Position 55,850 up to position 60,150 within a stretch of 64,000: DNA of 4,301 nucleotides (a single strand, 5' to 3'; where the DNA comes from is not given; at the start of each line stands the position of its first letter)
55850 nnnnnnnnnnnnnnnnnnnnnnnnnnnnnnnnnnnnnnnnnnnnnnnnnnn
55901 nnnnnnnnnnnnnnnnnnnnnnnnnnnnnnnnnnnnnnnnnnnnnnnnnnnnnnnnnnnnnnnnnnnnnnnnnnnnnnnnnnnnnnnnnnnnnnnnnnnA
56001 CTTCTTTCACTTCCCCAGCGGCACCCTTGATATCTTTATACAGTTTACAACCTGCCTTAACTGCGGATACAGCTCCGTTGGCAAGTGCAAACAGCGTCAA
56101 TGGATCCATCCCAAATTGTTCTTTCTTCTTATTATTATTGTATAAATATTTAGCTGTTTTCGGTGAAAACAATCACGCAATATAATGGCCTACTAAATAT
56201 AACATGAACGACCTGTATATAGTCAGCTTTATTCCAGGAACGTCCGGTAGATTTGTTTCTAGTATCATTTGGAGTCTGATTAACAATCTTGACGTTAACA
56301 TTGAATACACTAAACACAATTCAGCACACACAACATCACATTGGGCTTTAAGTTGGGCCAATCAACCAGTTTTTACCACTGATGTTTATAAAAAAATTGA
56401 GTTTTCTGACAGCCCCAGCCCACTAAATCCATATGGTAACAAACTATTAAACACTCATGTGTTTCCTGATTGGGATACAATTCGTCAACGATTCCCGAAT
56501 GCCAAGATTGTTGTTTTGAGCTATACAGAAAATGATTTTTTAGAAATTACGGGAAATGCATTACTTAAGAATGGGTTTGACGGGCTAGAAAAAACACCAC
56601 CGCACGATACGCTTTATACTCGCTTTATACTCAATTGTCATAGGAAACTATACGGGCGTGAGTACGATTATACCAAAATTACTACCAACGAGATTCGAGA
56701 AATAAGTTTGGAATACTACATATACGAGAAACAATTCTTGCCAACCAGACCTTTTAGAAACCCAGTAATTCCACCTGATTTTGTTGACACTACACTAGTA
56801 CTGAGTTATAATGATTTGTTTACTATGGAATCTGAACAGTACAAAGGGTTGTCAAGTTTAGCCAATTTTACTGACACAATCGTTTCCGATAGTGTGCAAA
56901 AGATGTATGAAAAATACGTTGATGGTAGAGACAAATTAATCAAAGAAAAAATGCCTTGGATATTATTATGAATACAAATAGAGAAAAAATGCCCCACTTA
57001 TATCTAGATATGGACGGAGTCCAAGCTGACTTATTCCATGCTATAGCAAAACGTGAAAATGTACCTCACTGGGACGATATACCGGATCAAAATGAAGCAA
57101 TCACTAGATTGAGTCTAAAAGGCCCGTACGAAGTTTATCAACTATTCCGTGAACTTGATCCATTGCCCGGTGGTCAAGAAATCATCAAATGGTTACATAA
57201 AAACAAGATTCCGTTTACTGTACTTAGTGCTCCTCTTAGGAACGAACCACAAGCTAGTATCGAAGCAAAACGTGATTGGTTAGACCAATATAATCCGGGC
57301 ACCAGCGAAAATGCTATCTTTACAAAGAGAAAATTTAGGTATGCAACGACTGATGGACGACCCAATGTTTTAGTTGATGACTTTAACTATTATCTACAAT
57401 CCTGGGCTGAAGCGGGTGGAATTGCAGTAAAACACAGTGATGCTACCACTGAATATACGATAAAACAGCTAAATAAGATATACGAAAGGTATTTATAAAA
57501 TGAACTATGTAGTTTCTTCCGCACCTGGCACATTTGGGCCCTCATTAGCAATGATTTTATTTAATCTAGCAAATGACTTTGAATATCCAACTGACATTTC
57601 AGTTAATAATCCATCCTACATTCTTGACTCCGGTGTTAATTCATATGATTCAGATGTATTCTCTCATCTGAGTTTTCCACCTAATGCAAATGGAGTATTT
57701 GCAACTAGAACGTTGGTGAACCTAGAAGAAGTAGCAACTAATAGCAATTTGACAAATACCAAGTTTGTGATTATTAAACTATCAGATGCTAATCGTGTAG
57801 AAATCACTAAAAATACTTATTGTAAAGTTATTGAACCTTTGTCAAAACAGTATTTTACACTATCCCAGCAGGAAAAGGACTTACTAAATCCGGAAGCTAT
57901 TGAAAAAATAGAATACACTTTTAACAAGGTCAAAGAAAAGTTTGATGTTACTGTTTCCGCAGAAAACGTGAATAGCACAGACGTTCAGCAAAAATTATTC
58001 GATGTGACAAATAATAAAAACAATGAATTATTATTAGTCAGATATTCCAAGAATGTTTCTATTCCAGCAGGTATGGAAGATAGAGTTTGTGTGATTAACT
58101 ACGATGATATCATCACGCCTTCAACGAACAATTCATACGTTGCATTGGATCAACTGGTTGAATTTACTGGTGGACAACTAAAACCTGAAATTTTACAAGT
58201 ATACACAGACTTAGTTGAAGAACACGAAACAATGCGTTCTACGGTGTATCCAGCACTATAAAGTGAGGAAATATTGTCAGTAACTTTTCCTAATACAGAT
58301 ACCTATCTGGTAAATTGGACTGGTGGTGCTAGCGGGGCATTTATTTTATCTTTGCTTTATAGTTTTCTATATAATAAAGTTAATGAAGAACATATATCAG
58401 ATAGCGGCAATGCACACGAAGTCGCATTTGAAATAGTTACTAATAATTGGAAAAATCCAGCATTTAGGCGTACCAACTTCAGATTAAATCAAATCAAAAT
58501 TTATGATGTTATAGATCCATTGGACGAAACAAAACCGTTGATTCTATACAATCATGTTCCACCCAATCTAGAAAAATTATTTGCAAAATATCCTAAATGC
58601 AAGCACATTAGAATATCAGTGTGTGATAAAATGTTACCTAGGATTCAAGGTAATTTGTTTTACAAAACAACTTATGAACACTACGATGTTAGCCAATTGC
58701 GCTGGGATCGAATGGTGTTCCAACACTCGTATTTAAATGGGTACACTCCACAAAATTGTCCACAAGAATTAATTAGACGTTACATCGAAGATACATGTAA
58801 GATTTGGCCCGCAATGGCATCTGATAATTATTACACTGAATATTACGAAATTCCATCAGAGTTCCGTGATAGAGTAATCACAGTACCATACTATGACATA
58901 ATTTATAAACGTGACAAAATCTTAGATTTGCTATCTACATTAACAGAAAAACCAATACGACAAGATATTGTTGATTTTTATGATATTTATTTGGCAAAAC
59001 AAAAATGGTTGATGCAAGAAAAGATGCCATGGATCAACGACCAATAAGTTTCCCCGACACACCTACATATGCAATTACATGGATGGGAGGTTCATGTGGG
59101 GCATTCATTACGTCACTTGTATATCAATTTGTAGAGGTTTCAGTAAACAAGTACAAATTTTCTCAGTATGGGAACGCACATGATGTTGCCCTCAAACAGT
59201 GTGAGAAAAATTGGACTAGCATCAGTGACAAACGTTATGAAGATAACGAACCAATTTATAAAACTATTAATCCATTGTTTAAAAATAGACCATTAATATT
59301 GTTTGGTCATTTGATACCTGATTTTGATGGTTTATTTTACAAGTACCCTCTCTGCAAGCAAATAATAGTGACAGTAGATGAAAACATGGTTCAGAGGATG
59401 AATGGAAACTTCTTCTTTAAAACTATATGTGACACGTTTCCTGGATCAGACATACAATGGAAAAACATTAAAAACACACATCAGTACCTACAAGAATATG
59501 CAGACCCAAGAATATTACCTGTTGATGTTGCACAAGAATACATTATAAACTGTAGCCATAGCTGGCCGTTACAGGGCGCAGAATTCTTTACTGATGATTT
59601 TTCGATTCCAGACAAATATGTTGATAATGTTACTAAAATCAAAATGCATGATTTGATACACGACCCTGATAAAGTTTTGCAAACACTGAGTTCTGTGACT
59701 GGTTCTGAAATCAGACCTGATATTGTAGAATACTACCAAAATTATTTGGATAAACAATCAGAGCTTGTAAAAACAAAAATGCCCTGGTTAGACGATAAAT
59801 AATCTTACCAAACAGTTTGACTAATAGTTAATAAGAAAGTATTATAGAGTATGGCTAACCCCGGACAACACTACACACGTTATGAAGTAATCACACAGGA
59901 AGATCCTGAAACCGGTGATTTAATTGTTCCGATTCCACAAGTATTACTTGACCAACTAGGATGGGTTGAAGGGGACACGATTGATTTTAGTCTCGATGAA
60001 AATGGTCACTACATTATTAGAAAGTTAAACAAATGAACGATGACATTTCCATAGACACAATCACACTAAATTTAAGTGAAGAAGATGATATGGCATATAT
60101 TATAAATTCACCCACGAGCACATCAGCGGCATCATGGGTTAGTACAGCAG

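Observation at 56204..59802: Cluster 2: four tandem sulfotransferase-fold-like paralogs (D-G) interrupted by an NT5C-like deoxynucleotidase, just upstream of the tail-fibre region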

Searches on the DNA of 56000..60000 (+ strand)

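Call 5: search_dna_similar(query=window:56000-60000:+, collection=phages, mode=near, max_rows=20)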
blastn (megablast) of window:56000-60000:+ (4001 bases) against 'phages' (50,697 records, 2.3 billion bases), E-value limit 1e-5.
No match.

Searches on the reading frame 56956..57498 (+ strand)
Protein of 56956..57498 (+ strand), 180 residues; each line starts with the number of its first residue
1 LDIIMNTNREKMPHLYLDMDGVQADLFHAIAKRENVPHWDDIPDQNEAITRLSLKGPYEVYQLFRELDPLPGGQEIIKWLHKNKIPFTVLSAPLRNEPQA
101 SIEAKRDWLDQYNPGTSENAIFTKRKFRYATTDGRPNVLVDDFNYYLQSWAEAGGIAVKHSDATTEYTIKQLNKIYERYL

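Call 3: search_protein_families(library=pfam, proteins=[window:56956-57498:+], max_evalue=1)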
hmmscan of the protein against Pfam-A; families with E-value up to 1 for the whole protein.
window:56956-57498:+ (180 aa): 3 families
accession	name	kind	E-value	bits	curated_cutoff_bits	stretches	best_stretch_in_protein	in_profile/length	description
PF06941.18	NT5C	-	2.2e-07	31.4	24.8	1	17-128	17-126/180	5' nucleotidase, deoxy (Pyrimidine), cytosolic type C protein (NT5C)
PF00702.32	Hydrolase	-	0.079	13.8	26.4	1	39-101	62-131/191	haloacid dehalogenase-like hydrolase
PF13344.12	Hydrolase_6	-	0.22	12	27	1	63-91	9-37/101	Haloacid dehalogenase-like hydrolase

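Call 4: search_protein_families(library=phrogs, proteins=[window:56956-57498:+], max_evalue=0.01)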
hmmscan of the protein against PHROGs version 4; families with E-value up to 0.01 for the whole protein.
window:56956-57498:+ (180 aa): 3 families
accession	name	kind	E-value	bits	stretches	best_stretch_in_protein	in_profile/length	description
phrog_2643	-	moron, auxiliary metabolic gene and host takeover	2.5e-21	77.1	1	10-168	4-164/182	5'-3' deoxyribonucleotidase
phrog_420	-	unknown function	7.1e-16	59.5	1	4-164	5-179/267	unknown function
phrog_415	-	other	0.0011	19.7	0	4-35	13-44/218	polynucleotide kinase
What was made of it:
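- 56968..57498 (+): NT5C-like HAD 5'(3')-deoxyribonucleotidase (motif I DMDGV). Its start overlaps the stop of D as ATGA. Pfam NT5C 2.2e-7, above cut-off. phrog_2643 2.5e-21 (calls 3, 4).
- On NT5C / HAD 5'(3')-deoxyribonucleotidase (embedded gene 56968-57498): 31.4 bits against a cut-off of 24.8. phrog_2643 at 2.5e-21 (calls 3, 4).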

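Call 50: search_protein_families(library=ncbifam, proteins=[window:56968-57498:+], max_evalue=0.01)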
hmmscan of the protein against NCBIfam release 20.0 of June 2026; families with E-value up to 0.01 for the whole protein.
window:56968-57498:+ (176 aa): 0 families

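Call 95: search_protein_families(library=padloc, proteins=[window:56968-57498:+], max_evalue=0.01)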
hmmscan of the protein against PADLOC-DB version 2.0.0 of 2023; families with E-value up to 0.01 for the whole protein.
window:56968-57498:+ (176 aa): 0 families

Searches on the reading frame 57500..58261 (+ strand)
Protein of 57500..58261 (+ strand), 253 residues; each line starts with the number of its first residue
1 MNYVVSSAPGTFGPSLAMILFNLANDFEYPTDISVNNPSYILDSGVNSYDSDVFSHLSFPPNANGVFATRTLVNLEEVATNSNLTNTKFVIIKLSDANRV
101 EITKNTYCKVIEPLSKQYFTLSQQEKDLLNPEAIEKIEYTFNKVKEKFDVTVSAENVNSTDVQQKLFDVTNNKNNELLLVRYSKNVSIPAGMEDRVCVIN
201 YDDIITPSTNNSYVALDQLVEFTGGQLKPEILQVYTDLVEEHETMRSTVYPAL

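Call 3: search_protein_families(library=pfam, proteins=[window:57500-58261:+], max_evalue=1)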
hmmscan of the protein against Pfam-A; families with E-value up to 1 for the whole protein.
window:57500-58261:+ (253 aa): 1 family
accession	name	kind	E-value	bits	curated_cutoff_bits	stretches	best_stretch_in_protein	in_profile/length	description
PF16723.11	DUF5065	-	0.11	13.1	26.8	1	116-187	47-110/156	Domain of unknown function (DUF5065)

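Call 4: search_protein_families(library=phrogs, proteins=[window:57500-58261:+], max_evalue=0.01)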
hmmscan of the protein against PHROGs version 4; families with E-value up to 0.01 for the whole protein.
window:57500-58261:+ (253 aa): 0 families

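Call 50: search_protein_families(library=ncbifam, proteins=[window:57500-58261:+], max_evalue=0.01)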
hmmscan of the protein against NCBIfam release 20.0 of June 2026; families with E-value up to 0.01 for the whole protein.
window:57500-58261:+ (253 aa): 1 family
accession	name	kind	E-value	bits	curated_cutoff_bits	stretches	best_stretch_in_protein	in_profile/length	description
NF010684.1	PRK14084.1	equivalog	0.00013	21.8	375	1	128-219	99-181/254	response regulator transcription factor LytR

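Call 87: predict_structure(alignment_id=A7)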
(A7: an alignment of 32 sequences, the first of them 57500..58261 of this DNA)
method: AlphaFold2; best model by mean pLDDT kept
length: 253 residues; sequences in the alignment: 32
mean_pLDDT: 87.0   pTM: 0.84
mean pLDDT of the five models: 87.0, 86.4, 85.7, 85.6, 84.6
residues with pLDDT >= 90: 169; 70-90: 58; 50-70: 8; < 50: 18
segments of 3 or more residues with pLDDT < 50: 32-49
pLDDT, mean of each block of 10 residues (from residue 1): 92 93 78 40 44 79 84 90 93 92 91 92 89 90 98 96 95 85 85 96 96 97 95 95 91 81
secondary structure, 60 per line:
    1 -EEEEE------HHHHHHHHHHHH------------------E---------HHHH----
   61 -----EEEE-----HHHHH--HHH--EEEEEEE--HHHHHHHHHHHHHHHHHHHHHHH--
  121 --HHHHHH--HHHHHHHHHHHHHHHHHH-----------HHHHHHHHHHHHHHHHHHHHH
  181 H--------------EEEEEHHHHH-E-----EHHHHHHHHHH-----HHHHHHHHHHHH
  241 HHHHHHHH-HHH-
elements in order: E2-6 H13-24 H53-56 E66-69 H75-79 E87-93 H96-118 H123-128 H131-148 H160-181 E196-200 H201-205 H214-223 H229-248

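Call 95: search_protein_families(library=padloc, proteins=[window:57500-58261:+], max_evalue=0.01)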
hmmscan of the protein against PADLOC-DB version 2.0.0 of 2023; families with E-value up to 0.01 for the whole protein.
window:57500-58261:+ (253 aa): 0 families
